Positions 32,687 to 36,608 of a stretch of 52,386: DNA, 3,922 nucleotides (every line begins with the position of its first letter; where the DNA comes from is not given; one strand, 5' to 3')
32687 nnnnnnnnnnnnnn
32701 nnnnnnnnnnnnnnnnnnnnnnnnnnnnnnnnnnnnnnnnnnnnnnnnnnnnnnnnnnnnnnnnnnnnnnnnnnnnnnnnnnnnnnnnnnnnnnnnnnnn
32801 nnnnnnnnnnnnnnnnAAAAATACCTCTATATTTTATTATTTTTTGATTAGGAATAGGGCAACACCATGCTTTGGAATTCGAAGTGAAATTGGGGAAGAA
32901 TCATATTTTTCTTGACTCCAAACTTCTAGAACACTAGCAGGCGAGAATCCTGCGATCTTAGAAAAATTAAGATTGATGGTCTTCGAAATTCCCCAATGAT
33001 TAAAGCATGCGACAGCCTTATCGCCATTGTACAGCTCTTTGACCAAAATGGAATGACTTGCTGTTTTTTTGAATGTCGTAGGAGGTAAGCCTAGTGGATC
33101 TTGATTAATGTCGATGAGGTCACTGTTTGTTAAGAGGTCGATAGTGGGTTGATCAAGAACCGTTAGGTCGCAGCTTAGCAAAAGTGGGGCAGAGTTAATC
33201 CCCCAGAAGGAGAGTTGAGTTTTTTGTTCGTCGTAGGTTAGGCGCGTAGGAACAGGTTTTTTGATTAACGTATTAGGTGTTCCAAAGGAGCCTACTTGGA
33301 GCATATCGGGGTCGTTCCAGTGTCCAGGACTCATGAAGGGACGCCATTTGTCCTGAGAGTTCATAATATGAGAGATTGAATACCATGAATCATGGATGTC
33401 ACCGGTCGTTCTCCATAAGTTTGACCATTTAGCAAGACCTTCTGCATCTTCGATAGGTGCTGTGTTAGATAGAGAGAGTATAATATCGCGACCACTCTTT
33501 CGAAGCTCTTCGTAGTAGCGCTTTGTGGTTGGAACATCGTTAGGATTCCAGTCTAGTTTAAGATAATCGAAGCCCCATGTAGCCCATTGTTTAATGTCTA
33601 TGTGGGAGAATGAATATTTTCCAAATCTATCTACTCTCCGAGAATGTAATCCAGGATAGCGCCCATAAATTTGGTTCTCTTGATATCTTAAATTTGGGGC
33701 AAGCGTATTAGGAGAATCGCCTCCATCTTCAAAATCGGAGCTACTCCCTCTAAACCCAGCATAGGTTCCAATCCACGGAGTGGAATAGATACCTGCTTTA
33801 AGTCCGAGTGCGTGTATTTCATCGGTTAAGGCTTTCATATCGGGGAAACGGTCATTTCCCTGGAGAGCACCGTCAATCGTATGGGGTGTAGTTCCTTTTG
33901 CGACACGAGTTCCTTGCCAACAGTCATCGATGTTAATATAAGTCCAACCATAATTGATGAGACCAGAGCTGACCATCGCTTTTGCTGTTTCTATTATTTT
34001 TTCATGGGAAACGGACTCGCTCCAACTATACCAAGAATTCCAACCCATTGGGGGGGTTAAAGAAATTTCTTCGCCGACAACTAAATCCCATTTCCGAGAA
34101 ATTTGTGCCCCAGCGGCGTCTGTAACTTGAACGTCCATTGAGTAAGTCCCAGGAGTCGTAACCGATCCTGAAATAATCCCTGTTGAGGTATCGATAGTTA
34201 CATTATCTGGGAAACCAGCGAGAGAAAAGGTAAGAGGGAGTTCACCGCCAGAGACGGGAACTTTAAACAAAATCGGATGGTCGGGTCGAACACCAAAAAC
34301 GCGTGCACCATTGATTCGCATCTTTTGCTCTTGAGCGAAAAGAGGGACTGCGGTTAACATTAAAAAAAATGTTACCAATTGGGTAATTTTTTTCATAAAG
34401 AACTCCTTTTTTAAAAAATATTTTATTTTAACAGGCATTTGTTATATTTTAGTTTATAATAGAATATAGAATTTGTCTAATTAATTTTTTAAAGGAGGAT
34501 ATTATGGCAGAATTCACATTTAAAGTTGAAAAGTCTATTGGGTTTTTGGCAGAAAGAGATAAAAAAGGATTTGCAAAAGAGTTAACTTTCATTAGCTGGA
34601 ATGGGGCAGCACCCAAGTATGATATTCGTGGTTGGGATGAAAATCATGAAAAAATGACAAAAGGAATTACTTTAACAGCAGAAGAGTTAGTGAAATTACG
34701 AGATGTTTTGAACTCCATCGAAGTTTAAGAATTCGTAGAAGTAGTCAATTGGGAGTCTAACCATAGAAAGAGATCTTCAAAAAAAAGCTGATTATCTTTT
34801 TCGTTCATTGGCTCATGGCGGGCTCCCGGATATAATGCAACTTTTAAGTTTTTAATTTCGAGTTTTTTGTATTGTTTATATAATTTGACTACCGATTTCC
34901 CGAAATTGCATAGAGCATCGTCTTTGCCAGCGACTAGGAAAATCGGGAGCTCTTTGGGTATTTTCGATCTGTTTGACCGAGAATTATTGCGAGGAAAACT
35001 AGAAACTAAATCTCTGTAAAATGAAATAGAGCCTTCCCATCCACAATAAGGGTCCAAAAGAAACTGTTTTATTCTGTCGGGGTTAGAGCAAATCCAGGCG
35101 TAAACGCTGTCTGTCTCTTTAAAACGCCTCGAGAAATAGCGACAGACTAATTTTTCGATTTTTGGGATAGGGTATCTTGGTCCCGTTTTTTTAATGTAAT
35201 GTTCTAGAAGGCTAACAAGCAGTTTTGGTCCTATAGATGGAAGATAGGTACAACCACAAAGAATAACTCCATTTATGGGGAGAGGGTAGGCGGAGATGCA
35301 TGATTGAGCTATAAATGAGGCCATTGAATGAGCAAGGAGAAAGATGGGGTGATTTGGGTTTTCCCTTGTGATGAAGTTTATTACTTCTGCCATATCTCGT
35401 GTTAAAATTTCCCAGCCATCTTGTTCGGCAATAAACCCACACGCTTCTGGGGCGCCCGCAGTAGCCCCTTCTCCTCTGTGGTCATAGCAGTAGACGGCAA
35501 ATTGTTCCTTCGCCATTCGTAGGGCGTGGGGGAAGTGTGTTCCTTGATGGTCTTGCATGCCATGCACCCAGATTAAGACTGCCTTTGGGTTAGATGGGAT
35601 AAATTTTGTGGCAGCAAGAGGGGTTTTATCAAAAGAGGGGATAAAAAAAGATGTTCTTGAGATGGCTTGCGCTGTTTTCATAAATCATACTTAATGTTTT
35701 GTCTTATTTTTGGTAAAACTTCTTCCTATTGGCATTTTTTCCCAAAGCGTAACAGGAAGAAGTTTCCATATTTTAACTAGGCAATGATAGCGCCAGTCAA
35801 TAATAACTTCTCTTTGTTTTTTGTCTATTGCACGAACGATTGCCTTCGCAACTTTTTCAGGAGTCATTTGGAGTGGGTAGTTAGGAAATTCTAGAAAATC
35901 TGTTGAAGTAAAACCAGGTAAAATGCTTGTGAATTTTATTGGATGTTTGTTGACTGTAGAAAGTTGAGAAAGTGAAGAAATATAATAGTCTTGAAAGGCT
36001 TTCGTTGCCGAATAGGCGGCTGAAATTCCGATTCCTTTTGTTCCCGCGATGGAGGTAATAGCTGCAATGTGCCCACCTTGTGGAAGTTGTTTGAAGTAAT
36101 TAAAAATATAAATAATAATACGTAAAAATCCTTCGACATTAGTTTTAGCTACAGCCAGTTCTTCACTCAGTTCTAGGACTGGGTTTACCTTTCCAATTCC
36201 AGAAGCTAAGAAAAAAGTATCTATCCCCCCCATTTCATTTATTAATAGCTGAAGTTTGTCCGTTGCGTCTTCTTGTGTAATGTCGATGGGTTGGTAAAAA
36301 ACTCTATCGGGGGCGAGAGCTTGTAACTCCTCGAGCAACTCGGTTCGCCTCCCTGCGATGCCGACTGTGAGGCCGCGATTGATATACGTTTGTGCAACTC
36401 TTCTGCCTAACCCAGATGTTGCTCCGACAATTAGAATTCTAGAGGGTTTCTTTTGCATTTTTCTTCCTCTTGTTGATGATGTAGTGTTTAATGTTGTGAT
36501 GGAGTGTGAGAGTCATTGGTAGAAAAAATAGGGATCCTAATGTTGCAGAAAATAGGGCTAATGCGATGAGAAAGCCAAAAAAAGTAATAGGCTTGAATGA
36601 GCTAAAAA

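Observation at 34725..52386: Modular acyltransferase / RND-MMPL exporter / glycosyltransferase locus: candidate uncharacterised (glyco)lipid assembly and export system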

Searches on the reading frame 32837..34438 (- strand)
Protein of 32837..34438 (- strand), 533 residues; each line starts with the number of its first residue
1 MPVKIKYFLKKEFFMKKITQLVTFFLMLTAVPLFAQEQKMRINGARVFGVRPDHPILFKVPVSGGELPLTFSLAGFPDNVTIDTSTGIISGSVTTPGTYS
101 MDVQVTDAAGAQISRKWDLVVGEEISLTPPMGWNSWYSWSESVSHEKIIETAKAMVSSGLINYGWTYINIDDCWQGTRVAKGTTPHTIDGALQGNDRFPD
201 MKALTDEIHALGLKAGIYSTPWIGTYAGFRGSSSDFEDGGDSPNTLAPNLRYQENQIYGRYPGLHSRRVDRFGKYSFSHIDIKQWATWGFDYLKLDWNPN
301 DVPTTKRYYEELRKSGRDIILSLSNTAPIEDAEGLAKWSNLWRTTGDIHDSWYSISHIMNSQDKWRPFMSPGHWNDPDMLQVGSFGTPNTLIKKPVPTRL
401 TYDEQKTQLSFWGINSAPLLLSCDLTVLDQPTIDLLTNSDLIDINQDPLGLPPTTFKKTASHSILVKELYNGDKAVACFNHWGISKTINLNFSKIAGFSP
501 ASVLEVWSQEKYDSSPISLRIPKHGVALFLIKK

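Call 7: search_protein_families(library=pfam, proteins=[window:32837-34438:-], max_evalue=0.01)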
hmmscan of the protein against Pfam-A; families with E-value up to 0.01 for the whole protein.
window:32837-34438:- (533 aa): 3 families
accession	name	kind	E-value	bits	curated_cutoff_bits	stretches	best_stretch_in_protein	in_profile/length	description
PF16499.11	Melibiase_2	-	6.9e-40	137.6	23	2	273-447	109-284/284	Alpha galactosidase A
PF17801.7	Melibiase_C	-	2.8e-11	43.8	22.9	1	461-530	3-70/71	Alpha galactosidase C-terminal beta sandwich domain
PF05345.18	He_PIG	-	1.1e-10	42.3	24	1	54-121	17-95/96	Putative Ig domain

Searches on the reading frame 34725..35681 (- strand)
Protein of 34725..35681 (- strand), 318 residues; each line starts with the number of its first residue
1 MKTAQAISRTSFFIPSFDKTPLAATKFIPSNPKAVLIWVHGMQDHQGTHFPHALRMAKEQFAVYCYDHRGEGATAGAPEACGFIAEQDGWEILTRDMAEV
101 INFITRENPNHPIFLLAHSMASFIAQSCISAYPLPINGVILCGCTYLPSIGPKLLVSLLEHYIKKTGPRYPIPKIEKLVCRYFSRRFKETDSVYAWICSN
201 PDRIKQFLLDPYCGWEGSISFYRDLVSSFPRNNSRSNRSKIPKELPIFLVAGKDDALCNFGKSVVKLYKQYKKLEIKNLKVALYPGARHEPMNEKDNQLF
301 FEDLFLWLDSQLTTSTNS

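Call 6: search_protein_families(library=pfam, proteins=[window:34725-35681:-], max_evalue=0.01)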
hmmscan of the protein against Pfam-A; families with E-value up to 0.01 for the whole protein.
window:34725-35681:- (318 aa): 5 families
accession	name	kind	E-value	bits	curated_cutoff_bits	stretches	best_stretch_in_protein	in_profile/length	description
PF12146.15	Hydrolase_4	-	1.3e-40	139.6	27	1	31-296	2-239/239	Serine aminopeptidase, S33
PF00561.26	Abhydrolase_1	-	3.2e-11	43.8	25.8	1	57-290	24-239/245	alpha/beta hydrolase fold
PF12697.13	Abhydrolase_6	-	2.4e-09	38.6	26.3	1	36-295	1-210/217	Alpha/beta hydrolase family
PF02230.22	Abhydrolase_2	-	0.0011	19.2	23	0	232-293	144-203/217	Phospholipase/Carboxylesterase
PF00326.27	Peptidase_S9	-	0.0089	16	22.6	0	228-313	135-211/213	Prolyl oligopeptidase family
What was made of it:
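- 34725..35681 (-): alpha/beta hydrolase (Hydrolase_4; monoglyceride-lipase/lysophospholipase-like), last gene of the AT-AT-MMPL1-SDR-hydrolase operon. PF12146 scores 139.6 bits (call 6).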

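Call 8: search_protein_families(library=ncbifam, proteins=[window:34725-35681:-], max_evalue=0.001)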
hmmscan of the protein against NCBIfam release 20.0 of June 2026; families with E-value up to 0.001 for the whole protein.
window:34725-35681:- (318 aa): 3 families
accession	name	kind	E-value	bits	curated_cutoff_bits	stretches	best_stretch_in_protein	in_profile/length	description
NF004514.1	PRK05855.1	equivalog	1.7e-05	23.6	455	1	22-122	12-102/578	SDR family oxidoreductase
TIGR01607.1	PST-A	paralog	6.8e-05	22.1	218.25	0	232-307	258-329/332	Plasmodium subtelomeric family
NF052543.1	PhlpBipLPA4030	equivalog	0.00018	20.9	450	0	21-80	58-117/312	phospholipase BipL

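Call 70: search_solved_structures(query=window:34725-35681:-, max_evalue=0.00001)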
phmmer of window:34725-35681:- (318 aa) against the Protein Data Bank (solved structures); distinct sequences matched with E-value up to 0.00001: 14.
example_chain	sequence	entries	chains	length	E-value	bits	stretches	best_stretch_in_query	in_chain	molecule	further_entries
5o7g_A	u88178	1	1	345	1.2e-21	80.4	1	25-298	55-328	Alpha/beta hydrolase family protein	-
5olu_A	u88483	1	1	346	1.3e-21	80.4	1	25-298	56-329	Alpha/beta hydrolase family protein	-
6khk_A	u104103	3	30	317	2.2e-16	63.2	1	30-303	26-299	Hydrolase, alpha/beta domain protein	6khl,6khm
3pe6_A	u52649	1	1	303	4.8e-11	45.6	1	30-143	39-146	Monoglyceride lipase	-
5zun_A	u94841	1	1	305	4.9e-11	45.6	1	30-143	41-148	Monoglyceride lipase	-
7l4t_A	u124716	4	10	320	5.9e-11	45.3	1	30-143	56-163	Monoglyceride lipase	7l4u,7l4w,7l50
7prm_A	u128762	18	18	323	6.2e-11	45.3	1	30-143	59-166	Monoglyceride lipase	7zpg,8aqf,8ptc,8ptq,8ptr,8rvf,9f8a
3jw8_A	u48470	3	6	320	7e-11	45.1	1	30-143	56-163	MGLL protein | MONOGLYCERIDE LIPASE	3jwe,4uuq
3hju_A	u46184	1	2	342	9.1e-11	44.7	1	30-143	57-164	Monoglyceride lipase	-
6ax1_A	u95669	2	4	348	9.7e-11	44.6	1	30-143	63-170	Monoglyceride lipase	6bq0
7p0y_A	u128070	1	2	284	6.3e-09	38.7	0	30-125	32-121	Monoacylglycerol lipase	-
7ozm_A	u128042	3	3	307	8.3e-09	38.3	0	30-125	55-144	Monoacylglycerol lipase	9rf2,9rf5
6eic_C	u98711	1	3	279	2.6e-08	36.6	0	30-125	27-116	Mycobacterium Tuberculosis Monoglyceride Lipase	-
9rhw_A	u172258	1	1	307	3.6e-08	36.2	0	30-125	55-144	Monoacylglycerol lipase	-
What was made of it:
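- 34725..35681 (-): PDB relatives include monoglyceride lipases at E 5e-11 (call 70).
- Checked: Its PDB relatives include monoglyceride lipases (call 70).
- The hydrolase resembles monoglyceride lipases (call 70).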

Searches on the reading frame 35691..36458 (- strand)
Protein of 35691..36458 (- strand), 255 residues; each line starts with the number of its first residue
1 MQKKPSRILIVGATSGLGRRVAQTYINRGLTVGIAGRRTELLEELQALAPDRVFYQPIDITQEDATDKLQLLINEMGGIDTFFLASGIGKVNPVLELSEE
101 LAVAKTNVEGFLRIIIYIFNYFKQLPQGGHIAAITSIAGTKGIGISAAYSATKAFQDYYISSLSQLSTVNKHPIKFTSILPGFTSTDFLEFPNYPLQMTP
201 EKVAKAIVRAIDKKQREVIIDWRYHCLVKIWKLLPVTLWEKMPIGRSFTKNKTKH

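Call 6: search_protein_families(library=pfam, proteins=[window:35691-36458:-], max_evalue=0.01)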
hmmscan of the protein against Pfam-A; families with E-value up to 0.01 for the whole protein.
window:35691-36458:- (255 aa): 3 families
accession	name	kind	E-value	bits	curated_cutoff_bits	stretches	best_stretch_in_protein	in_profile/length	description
PF00106.31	adh_short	-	2e-26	93.1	26.6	1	8-189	3-187/195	short chain dehydrogenase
PF13561.12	adh_short_C2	-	1.9e-14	54.3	27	1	12-191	1-183/236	Enoyl-(Acyl carrier protein) reductase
PF08659.16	KR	-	6.7e-07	29.8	22.6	1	8-164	3-164/180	KR domain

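Call 8: search_protein_families(library=ncbifam, proteins=[window:35691-36458:-], max_evalue=0.001)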
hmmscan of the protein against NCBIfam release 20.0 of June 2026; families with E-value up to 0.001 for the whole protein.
window:35691-36458:- (255 aa): 161 families (the best 25 are shown)
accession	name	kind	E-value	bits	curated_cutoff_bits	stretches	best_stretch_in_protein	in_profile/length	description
NF005437.0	PRK07024.1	equivalog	4.1e-32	111.6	266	1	4-244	3-248/259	SDR family oxidoreductase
NF006099.0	PRK08251.1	equivalog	1.3e-29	103.1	253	1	6-242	5-249/250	SDR family oxidoreductase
NF005489.0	PRK07102.1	equivalog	2.9e-25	89.3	267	1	7-242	3-241/243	SDR family oxidoreductase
NF006123.0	PRK08267.1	equivalog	5.4e-23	81.6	261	1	6-235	3-245/261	SDR family oxidoreductase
NF005594.0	PRK07326.1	equivalog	2.4e-22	79.6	271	1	6-217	7-222/237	SDR family oxidoreductase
NF004824.0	PRK06180.1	subfamily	3.1e-20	72.5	298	1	5-188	4-187/279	oxidoreductase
NF005806.0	PRK07666.1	equivalog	3.5e-20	72.3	286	1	7-219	9-229/239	3-ketoacyl-ACP reductase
NF006114.0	PRK08263.1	subfamily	4.8e-20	71.9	290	1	9-189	7-187/280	short chain dehydrogenase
NF005878.0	PRK07825.1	subfamily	5.9e-20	71.7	287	1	7-240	11-246/278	short chain dehydrogenase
NF005472.0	PRK07067.1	equivalog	1.1e-19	71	338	1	7-189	8-191/257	L-iditol 2-dehydrogenase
NF006565.0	PRK09072.1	equivalog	2.3e-19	70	238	1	1-237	1-244/265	SDR family oxidoreductase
NF004765.0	PRK06101.1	equivalog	3e-19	69.1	406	1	7-239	3-230/241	SDR family oxidoreductase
NF053786.1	DcplherypntRedDprE2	equivalog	1.7e-18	67.2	250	1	4-244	7-252/252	decaprenylphospho-beta-D-erythro-pentofuranosid-2-ulose 2-reductase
NF004825.0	PRK06181.1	equivalog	5.3e-18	65.2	215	1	6-187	7-191/268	SDR family oxidoreductase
NF005559.1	PRK07231.1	subfamily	6.2e-18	65.2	215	1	8-202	7-202/249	glucose 1-dehydrogenase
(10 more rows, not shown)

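Call 71: search_solved_structures(query=window:35691-36458:-, max_evalue=1e-12)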
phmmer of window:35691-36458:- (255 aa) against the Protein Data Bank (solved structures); distinct sequences matched with E-value up to 1e-12: 2.
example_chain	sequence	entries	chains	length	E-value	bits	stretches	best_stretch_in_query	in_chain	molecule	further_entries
3emk_A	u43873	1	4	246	2.1e-14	57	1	7-185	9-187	GLUCOSE/RIBITOL DEHYDROGENASE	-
3enn_A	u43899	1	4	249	2.2e-14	57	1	7-185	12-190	GLUCOSE/RIBITOL DEHYDROGENASE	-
